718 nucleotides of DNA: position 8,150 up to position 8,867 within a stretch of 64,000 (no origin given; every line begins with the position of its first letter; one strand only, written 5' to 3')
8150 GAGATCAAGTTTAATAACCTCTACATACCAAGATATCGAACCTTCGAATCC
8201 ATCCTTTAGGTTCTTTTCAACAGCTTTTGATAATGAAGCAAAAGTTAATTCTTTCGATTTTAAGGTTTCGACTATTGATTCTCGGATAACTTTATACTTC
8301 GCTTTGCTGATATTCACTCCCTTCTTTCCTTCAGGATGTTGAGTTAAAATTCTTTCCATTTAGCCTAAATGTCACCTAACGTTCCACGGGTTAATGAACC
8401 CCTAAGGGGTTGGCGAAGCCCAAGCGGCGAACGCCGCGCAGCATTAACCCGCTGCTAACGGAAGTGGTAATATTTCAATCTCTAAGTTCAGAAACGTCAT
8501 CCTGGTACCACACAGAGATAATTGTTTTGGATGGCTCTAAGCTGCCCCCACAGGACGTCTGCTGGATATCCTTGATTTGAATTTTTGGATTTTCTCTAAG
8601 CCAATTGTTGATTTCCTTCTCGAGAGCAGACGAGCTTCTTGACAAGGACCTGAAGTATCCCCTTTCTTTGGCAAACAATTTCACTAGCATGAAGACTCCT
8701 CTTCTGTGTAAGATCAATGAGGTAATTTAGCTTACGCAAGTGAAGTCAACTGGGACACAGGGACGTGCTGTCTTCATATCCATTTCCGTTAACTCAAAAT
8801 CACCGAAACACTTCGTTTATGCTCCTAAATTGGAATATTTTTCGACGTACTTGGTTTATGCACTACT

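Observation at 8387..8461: Structured four-stem RNA element E1 in a 5' leader, with a diverged homolog E2 at 18490..18563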

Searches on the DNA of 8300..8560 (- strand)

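Call 10: search_rna_families(source=window, start=8300, end=8560, threshold=evalue, max_evalue=10, show_alignments=3)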
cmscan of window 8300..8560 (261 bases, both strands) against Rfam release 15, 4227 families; matches with E-value up to 10: 3.
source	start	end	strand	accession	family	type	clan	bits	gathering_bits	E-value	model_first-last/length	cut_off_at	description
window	8311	8338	-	RF03111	Zeta-pan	Gene; sRNA;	-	15.1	56.7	2.4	1-50/50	no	Zeta-pan RNA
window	8391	8468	+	RF01721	Pseudomon-groES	Cis-reg;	-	14.3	50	2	1-111/111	no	Pseudomon-groES RNA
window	8381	8417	+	RF01346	CRISPR-DR36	Gene; CRISPR;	-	11.9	38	3.9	1-36/36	no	CRISPR RNA direct repeat element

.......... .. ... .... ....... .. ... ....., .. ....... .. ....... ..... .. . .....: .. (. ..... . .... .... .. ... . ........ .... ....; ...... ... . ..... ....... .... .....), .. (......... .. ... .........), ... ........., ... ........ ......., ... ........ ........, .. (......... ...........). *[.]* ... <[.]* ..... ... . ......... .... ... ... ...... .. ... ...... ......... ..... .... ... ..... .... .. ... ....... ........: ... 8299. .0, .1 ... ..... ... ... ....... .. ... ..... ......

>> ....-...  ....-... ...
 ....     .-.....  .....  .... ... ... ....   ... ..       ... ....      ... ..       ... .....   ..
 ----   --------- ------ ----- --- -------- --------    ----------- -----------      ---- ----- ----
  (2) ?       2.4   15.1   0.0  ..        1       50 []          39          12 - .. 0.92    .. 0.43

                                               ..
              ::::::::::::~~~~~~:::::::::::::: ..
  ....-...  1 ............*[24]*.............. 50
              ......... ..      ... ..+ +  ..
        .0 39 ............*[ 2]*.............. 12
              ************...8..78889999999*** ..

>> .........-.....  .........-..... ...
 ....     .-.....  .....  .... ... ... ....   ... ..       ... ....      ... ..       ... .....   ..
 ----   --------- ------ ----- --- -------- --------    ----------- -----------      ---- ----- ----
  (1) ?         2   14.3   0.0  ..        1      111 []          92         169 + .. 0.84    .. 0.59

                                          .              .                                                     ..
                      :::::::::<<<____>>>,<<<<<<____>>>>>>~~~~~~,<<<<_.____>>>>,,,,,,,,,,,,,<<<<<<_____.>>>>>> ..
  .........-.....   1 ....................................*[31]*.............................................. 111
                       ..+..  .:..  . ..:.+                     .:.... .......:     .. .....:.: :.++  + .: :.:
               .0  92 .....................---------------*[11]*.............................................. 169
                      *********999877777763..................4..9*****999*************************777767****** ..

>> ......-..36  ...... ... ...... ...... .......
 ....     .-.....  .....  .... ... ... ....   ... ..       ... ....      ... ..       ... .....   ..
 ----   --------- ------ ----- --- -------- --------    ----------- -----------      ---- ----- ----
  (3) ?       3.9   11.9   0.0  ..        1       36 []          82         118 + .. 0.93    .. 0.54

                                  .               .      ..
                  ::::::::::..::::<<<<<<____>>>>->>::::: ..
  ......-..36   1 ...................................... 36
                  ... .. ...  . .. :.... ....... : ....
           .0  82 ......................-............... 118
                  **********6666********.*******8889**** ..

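Call 57: build_rna_model(alignment_id=A1, structure=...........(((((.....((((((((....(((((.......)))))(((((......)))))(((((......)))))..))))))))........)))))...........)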
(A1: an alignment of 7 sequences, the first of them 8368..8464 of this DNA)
Model R1 built from alignment A1 (7 sequences, 116 columns); structure: as given.
model positions 97; base pairs 28; branch points 2; effective number of sequences 1.62; information 0.59 bits per position. Calibrated on 0.2 Mb of random sequence (short: E-values are rough).
structure used (alignment columns):
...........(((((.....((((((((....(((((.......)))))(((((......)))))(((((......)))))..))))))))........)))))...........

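Call 58: search_with_rna_model(model_id=R1, sources=[window, L002, L005, L006, L007, L008, L009, L010, L011, L012, L013, L014, L015, L016, L017, L018, L019, L020, L021, L022, L023, L024, L025, L026, L027, L028, L029, L030, L031, L032, L033, L034, L035, L036, L037, L038, L039, L040, L041, L042, L043, L044, L045, L046], max_evalue=0.1, make_alignment=true)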
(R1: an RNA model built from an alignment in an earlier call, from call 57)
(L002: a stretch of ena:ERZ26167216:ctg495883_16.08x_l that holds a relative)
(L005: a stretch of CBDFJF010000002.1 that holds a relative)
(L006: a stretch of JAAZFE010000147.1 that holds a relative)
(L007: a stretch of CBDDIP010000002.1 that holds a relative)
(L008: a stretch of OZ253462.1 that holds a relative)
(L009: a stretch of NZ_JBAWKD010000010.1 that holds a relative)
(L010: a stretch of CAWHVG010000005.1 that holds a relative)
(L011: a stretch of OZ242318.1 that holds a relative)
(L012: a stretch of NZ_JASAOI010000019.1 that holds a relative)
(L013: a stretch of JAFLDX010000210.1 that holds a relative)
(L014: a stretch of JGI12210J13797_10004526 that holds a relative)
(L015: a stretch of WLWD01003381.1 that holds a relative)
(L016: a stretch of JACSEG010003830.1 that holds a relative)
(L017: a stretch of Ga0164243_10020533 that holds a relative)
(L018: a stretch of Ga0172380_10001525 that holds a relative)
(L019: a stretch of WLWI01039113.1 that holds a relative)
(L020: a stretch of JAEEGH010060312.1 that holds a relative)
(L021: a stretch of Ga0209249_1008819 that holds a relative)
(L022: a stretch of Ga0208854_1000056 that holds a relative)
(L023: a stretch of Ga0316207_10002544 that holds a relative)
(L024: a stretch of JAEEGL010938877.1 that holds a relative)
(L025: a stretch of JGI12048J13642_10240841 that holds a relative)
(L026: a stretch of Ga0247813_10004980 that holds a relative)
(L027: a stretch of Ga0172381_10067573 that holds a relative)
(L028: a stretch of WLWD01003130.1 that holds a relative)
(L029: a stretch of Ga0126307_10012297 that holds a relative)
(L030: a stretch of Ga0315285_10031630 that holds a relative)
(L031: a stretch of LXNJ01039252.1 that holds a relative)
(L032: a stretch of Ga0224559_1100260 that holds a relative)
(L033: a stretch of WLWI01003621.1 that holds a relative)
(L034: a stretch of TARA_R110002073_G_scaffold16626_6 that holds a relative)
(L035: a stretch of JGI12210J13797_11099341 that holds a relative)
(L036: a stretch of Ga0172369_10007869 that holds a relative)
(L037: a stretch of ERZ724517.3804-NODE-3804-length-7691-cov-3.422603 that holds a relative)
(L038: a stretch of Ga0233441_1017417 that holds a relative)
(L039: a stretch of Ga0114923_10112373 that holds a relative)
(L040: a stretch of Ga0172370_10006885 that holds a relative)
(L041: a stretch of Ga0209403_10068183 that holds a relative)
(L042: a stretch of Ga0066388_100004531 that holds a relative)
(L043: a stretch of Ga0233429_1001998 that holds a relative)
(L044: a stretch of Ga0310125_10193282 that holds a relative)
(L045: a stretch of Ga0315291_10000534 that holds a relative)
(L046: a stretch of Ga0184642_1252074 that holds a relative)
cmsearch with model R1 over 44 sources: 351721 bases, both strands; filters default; matches with E-value up to 0.1: 45.
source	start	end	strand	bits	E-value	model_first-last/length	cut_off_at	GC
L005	4961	5058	+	107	5.8e-29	1-97/97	no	0.63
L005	6085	6179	+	92.8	1.2e-24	1-97/97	no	0.62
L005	5643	5742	+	88.5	2.4e-23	1-97/97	no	0.6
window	8369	8462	-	88.2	3e-23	1-97/97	no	0.59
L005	3190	3285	+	85.8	1.6e-22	1-97/97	no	0.56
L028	48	145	-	85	2.7e-22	1-97/97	no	0.55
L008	4401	4495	+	81.6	3e-21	1-97/97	no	0.63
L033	12108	12206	-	81.2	4e-21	1-97/97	no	0.65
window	18485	18582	-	80.4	7.2e-21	1-97/97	no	0.6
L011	7336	7434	-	79.4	1.4e-20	1-97/97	no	0.6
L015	3739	3838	-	78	3.8e-20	1-97/97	no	0.55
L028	4208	4307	-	78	3.8e-20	1-97/97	no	0.55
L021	5257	5356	+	76.1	1.5e-19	1-97/97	no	0.59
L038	1277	1376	-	76.1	1.5e-19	1-97/97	no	0.59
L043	3600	3699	+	76.1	1.5e-19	1-97/97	no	0.59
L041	702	795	+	74.7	3.7e-19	1-97/97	no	0.56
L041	1378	1471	+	74.3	5e-19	1-97/97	no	0.59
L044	779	874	-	73.8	6.9e-19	1-97/97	no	0.59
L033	11422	11520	-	67.5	5.9e-17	1-97/97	no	0.61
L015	542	644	-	60.4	8.2e-15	1-97/97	no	0.59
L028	1011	1113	-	60.4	8.2e-15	1-97/97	no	0.59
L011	5763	5858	-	60.2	9.9e-15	1-97/97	no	0.61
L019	227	330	+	59.9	1.2e-14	1-97/97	no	0.62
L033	4194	4298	-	59.3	1.8e-14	1-97/97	no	0.66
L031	804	901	+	57.2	8.1e-14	1-97/97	no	0.57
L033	1065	1169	-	56.7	1.1e-13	1-97/97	no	0.57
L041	45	143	+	55.7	2.2e-13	1-97/97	no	0.61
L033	9216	9308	-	52.5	2.1e-12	1-97/97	no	0.61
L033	2022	2117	-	48.6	3.4e-11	1-97/97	no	0.61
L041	2181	2270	+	48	5.1e-11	1-97/97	no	0.6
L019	1194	1281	+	47.8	5.7e-11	1-97/97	no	0.58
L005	7418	7507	+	47.8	5.9e-11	1-97/97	no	0.62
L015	2657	2756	-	46.8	1.1e-10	1-97/97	no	0.6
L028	3126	3225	-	46.8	1.1e-10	1-97/97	no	0.6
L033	5283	5381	-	46.5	1.4e-10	1-97/97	no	0.59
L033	132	251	-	41.1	6e-09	1-97/97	no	0.61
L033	10461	10549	-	40.2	1.2e-08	1-97/97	no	0.58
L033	6205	6294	-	39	2.8e-08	1-97/97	no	0.6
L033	3354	3442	-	38.9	2.9e-08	1-97/97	no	0.63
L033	2617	2702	-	34.7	5.4e-07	1-97/97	no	0.59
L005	6768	6859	+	34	8.9e-07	1-97/97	no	0.64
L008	4930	5034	+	33.6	1.2e-06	1-97/97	no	0.57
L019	2347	2441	+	26.9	0.00013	1-97/97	no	0.58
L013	1423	1500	-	19.4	0.025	1-97/97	no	0.77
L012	2089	2142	+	17.7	0.082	19-73/97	no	0.72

Alignment A2: 45 matches aligned to the model, 157 columns, each read 5' to 3' on its own strand. Consensus structure (alignment columns), stored with it:
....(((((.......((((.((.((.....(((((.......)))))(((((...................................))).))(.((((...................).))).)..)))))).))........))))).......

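Call 66: search_with_rna_model(model_id=R1, sources=[L047, L048], max_evalue=10, filters=off)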
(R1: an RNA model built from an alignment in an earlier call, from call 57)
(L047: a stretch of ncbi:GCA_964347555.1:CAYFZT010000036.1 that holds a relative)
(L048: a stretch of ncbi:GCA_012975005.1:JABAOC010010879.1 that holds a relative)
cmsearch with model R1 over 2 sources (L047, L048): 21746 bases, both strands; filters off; matches with E-value up to 10: 5.
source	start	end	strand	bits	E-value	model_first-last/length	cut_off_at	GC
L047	6300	6336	+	8.8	2.5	1-97/97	no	0.38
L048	2913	2986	+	8.2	3.9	1-97/97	no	0.47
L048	1512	1604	+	7.6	5.8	1-97/97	no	0.53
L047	8301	8355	-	7.5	6.4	1-97/97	no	0.33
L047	10683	10759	+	7.3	7.4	1-97/97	no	0.4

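Call 84: search_dna_similar(query=window:8365-8470:-, collection=plasmids, mode=distant, max_evalue=0.01, max_rows=15)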
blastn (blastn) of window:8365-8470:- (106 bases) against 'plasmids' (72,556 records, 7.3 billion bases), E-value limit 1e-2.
No match.

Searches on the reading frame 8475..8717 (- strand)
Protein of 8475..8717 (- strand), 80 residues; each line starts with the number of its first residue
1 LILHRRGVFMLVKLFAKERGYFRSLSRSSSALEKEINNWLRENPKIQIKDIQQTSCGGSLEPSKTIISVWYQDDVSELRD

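Call 16: search_protein_families(library=pfam, proteins=[window:8475-8717:-], max_evalue=0.01)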
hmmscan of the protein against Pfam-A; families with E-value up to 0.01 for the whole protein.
window:8475-8717:- (80 aa): 0 families

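Call 28: find_homologous_proteins(query=window:8475-8690:-)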
Query window:8475-8690:- (71 aa): 2 proteins with E <= 0.001 among 2 candidates.
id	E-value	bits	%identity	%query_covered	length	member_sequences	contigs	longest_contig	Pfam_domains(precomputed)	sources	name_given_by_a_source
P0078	3.9e-39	149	100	100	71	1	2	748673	-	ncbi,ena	-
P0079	2.6e-7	48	94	44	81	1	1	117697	-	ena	-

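Call 29: find_encoding_contigs(protein=P0078, flank=10000, max_places=6)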
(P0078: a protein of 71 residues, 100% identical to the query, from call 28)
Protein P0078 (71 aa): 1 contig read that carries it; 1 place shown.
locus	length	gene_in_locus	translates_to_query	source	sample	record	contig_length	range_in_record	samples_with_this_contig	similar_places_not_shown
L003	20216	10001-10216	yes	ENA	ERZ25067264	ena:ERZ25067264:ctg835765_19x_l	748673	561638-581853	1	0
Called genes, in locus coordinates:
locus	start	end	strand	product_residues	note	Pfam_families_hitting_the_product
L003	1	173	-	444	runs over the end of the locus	PF13701:DDE_Tnp_1_4, PF01609:DDE_Tnp_1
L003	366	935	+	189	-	-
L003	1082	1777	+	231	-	PF13620:CarboxypepD_reg (faint), PF14686:fn3_3 (weak)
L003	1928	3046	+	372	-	PF00034:Cytochrom_C (weak), PF13442:Cytochrome_CBB3 (faint), PF00034:Cytochrom_C (weak)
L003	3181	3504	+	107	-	-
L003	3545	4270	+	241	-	PF13620:CarboxypepD_reg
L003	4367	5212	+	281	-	PF02790:COX2_TM, PF00116:COX2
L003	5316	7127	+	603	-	PF00115:COX1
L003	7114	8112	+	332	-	PF02628:COX15-CtaA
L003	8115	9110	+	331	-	PF01040:UbiA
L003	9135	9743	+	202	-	PF00510:COX3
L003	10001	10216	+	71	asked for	-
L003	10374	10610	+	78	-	PF22278:DUF6958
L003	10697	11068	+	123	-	PF07883:Cupin_2 (weak)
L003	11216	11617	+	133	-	PF01261:AP_endonuc_2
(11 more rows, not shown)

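Call 30: find_encoding_contigs(protein=P0079, flank=10000, max_places=6)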
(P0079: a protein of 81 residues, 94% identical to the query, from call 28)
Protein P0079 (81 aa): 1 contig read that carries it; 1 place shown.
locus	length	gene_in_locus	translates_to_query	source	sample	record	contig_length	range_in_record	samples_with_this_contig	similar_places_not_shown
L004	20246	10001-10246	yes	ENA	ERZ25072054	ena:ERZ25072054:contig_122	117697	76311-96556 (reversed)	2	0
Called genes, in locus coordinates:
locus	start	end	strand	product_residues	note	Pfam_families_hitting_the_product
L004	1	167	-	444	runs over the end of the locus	PF13701:DDE_Tnp_1_4, PF01609:DDE_Tnp_1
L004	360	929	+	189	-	-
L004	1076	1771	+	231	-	PF13620:CarboxypepD_reg (faint), PF14686:fn3_3 (weak)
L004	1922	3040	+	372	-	PF00034:Cytochrom_C (weak), PF13442:Cytochrome_CBB3 (faint), PF00034:Cytochrom_C (weak)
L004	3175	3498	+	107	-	-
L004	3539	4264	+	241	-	PF13620:CarboxypepD_reg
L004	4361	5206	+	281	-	PF02790:COX2_TM, PF00116:COX2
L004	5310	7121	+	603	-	PF00115:COX1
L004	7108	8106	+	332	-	PF02628:COX15-CtaA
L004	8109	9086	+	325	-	PF01040:UbiA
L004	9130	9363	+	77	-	-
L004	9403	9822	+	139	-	PF00510:COX3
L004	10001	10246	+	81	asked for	-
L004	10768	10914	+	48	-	-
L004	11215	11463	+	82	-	-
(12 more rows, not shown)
